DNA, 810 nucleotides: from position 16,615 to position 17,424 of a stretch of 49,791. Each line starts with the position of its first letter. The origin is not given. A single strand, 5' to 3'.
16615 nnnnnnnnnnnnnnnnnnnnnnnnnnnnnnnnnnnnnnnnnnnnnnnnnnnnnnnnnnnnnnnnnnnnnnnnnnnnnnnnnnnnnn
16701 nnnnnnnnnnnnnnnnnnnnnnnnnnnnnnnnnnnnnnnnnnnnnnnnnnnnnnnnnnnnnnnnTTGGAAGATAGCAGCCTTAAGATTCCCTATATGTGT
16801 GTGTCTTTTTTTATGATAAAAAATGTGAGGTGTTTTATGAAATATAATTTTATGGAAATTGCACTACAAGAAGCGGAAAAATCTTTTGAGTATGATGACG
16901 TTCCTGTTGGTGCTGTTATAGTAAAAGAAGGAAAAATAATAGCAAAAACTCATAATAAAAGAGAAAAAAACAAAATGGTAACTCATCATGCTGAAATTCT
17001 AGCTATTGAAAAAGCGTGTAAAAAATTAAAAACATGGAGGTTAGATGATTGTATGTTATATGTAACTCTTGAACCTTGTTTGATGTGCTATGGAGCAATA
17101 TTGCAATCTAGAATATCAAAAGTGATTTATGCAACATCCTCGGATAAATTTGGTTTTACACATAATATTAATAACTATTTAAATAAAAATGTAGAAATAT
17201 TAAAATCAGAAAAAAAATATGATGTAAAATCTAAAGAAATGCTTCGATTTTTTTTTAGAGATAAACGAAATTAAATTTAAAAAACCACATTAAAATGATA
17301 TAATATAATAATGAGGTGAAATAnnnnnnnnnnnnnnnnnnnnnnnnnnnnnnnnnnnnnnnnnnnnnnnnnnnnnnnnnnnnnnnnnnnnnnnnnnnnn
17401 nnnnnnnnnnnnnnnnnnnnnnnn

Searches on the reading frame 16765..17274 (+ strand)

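Call 39: search_protein_families(library=pfam, proteins=[window:16765-17274:+], max_evalue=0.001)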
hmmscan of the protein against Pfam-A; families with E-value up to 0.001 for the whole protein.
window:16765-17274:+ (169 aa): 3 families
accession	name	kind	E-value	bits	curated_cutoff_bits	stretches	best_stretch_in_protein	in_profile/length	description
PF14437.12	MafB19-deam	-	4.7e-39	134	27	1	28-168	5-142/142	MafB19-like deaminase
PF00383.29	dCMP_cyt_deam_1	-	4.5e-32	110.4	25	1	28-123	6-101/102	Cytidine and deoxycytidylate deaminase zinc-binding region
PF14439.12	Bd3614-deam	-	5.4e-07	30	38.5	1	42-116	5-78/113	Bd3614-like deaminase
